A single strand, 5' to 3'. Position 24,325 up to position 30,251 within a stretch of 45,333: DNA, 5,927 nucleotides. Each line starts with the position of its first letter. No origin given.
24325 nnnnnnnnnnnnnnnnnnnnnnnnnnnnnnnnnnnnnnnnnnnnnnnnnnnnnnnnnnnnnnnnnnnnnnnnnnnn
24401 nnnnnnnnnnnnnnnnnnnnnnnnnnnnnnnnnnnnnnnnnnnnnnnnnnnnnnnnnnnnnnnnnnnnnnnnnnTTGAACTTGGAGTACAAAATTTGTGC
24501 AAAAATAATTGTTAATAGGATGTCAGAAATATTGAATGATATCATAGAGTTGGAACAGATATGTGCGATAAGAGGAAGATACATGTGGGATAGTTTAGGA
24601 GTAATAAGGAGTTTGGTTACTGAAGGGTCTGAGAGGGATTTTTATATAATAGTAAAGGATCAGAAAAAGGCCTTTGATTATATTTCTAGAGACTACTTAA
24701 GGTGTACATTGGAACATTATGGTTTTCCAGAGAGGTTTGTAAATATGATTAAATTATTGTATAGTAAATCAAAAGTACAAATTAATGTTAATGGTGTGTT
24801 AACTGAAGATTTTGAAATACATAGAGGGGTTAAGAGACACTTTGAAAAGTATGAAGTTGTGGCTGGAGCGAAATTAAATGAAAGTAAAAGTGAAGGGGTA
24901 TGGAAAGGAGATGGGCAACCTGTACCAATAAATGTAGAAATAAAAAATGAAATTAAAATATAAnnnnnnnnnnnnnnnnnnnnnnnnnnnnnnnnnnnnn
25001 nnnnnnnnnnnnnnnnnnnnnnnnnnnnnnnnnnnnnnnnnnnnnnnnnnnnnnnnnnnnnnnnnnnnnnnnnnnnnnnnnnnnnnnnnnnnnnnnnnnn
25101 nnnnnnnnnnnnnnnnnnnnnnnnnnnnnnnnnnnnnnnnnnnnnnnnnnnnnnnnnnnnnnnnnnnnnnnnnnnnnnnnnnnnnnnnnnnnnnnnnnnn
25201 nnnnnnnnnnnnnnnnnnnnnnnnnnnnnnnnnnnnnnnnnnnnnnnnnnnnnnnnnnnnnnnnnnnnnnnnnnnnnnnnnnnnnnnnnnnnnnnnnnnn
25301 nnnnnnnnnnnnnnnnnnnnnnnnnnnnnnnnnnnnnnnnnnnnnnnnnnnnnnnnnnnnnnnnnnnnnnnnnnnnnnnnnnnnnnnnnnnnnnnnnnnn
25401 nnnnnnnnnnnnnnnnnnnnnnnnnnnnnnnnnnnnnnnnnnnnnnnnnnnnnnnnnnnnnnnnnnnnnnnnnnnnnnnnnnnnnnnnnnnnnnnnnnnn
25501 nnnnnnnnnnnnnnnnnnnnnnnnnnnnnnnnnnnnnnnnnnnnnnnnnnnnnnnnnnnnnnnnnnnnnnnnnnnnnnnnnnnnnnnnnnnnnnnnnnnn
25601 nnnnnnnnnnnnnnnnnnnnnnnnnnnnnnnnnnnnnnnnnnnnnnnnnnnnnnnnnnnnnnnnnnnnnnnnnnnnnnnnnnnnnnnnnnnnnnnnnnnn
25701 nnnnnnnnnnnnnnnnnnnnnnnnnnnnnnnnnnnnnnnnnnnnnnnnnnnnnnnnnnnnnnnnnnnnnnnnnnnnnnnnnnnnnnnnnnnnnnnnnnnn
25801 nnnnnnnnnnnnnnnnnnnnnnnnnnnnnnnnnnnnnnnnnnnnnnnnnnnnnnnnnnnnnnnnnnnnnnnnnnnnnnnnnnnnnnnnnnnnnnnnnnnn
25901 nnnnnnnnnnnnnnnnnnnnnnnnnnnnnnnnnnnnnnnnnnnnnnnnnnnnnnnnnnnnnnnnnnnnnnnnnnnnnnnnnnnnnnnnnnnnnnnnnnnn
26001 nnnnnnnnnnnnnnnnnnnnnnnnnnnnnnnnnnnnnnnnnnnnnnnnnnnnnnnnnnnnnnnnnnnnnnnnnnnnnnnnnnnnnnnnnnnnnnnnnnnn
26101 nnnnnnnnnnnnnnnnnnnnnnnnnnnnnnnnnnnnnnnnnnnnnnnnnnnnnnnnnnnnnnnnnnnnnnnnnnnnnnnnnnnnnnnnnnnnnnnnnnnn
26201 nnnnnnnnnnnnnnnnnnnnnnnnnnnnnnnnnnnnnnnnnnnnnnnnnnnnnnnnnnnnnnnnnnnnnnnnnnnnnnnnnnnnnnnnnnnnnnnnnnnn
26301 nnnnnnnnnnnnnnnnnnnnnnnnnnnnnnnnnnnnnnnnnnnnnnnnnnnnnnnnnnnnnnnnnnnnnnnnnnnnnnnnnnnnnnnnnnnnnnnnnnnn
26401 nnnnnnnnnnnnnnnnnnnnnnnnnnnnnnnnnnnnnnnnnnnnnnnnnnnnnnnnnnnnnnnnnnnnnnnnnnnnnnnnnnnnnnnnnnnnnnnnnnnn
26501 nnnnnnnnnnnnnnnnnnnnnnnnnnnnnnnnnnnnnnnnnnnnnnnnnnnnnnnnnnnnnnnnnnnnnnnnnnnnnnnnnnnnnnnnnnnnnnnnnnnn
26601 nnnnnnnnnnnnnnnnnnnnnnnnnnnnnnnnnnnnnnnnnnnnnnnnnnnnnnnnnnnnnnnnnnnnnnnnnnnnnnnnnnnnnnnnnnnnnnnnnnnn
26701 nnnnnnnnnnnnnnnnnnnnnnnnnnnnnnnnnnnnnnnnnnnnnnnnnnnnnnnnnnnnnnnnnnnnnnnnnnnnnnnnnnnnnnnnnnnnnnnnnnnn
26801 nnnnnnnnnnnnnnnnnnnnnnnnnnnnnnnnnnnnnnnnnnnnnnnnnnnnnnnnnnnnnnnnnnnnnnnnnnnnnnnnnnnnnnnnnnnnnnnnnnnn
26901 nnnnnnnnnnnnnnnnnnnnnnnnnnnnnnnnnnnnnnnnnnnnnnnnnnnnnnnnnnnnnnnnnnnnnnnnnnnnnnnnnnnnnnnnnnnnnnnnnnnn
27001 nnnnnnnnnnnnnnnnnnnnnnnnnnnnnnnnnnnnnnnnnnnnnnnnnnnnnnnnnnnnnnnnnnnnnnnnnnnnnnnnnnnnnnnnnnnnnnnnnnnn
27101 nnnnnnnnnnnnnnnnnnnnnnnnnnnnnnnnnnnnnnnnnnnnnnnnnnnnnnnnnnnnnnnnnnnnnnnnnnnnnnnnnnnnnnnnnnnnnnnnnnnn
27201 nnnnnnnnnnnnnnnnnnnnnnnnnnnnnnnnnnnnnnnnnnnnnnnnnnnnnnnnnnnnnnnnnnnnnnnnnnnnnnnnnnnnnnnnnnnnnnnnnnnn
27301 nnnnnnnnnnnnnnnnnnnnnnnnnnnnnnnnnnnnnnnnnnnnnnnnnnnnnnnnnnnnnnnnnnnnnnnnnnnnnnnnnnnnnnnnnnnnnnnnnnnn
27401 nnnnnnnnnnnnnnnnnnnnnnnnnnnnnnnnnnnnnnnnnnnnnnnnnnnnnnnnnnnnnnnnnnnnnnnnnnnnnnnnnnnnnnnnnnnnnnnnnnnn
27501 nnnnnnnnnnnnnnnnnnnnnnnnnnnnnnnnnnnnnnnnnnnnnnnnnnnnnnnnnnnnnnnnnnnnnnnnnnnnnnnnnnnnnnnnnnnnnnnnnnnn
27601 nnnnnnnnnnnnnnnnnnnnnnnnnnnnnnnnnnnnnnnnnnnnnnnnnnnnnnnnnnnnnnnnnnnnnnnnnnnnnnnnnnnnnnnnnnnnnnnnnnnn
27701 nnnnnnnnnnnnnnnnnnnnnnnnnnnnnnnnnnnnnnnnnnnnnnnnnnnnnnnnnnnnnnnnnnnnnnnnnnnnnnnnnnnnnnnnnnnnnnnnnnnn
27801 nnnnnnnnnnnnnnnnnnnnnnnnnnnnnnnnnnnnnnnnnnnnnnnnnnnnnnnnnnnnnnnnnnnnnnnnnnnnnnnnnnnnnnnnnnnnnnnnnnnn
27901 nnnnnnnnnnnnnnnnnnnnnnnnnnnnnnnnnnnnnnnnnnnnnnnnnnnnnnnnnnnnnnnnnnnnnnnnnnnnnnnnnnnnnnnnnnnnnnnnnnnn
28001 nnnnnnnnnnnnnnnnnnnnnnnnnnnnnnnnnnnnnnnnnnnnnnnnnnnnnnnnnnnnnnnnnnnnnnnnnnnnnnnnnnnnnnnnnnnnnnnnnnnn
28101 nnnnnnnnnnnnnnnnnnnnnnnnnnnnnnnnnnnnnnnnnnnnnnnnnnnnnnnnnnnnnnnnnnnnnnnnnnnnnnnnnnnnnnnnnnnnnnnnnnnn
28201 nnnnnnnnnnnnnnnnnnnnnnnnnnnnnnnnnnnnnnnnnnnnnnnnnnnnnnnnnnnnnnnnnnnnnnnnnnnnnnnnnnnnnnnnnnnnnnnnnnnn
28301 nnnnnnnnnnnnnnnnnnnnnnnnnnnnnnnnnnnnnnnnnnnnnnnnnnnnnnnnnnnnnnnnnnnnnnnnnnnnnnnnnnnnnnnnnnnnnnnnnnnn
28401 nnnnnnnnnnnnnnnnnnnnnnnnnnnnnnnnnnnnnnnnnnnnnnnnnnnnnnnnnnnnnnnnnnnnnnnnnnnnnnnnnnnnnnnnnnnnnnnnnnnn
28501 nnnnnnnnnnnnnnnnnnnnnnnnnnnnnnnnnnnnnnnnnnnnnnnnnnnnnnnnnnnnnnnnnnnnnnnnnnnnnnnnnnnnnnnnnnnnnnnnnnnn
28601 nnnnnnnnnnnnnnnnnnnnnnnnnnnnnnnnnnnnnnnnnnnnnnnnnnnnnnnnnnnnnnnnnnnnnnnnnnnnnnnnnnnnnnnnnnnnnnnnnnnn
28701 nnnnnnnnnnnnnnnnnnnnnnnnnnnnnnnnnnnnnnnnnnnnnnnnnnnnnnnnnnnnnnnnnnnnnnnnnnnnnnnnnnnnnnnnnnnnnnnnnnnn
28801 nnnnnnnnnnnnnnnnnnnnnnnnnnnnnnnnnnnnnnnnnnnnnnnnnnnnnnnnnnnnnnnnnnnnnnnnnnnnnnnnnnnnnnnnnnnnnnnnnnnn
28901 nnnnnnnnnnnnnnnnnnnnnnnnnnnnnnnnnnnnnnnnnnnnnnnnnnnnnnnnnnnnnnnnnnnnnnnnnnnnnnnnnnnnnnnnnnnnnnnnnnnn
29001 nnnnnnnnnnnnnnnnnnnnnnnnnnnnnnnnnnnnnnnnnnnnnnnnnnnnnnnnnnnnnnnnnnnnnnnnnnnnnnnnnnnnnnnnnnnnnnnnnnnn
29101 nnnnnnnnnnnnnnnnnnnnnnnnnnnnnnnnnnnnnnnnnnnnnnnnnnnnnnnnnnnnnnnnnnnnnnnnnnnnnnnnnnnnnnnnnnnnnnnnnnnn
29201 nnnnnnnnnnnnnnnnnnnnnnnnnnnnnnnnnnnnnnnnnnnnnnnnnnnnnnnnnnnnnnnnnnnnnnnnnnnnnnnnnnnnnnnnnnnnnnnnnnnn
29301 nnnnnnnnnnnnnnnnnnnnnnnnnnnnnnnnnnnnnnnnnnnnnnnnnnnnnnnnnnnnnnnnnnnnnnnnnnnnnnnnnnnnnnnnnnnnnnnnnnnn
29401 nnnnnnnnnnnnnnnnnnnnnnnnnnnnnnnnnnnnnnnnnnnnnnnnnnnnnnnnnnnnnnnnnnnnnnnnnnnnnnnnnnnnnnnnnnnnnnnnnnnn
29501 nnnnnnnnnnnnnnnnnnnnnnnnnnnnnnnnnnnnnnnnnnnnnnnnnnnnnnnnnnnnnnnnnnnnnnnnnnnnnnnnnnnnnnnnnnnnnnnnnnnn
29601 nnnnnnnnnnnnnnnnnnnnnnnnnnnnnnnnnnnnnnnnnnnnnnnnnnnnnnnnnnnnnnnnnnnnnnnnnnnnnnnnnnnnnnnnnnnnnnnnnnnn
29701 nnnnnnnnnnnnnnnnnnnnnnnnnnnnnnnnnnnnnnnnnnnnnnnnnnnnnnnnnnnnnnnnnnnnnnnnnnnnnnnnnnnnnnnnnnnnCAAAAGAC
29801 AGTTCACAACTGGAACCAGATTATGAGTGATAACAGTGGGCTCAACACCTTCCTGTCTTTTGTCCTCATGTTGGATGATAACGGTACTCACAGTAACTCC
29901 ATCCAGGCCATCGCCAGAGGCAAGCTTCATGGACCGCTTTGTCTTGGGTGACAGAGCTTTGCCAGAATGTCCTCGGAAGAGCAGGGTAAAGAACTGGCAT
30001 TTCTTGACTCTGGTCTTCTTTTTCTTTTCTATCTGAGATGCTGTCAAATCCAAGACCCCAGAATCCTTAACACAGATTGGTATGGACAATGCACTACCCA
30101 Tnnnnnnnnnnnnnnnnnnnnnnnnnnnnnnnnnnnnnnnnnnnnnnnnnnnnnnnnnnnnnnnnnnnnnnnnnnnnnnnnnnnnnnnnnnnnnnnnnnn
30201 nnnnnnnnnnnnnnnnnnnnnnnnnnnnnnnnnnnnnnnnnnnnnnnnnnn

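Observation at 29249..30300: Divergent cdk5r1 (p35)-like gene with an apparent 1-nt frameshift and an AT-rich minisatellite where a promoter would be expected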

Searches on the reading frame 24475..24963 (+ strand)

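Call 46: search_protein_families(library=pfam, proteins=[window:24475-24963:+], max_evalue=0.001)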
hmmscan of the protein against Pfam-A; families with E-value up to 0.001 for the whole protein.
window:24475-24963:+ (162 aa): 1 family
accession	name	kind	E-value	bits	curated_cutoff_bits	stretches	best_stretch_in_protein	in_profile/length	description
PF00078.32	RVT_1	-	1.8e-07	31.6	29.6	1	2-106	16-107/205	Reverse transcriptase (RNA-dependent DNA polymerase)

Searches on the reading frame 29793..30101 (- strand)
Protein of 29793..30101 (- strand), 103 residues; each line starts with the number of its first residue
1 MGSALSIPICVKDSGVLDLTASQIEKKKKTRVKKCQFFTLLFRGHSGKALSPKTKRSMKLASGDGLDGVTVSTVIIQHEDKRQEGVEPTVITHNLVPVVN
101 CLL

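Call 55: find_homologous_proteins(query=window:29793-30101:-, max_evalue=0.001)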
Query seq(103 aa) (103 aa): 1 proteins with E <= 0.001 among 8 candidates.
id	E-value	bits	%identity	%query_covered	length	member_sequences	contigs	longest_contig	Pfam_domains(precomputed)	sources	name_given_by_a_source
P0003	2.0e-36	142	84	80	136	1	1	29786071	PF03261.21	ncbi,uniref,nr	ncbi:hypothetical protein P4O66_018620 [Electrophorus voltai]|uniref:Uncharacterized protein n=1 Tax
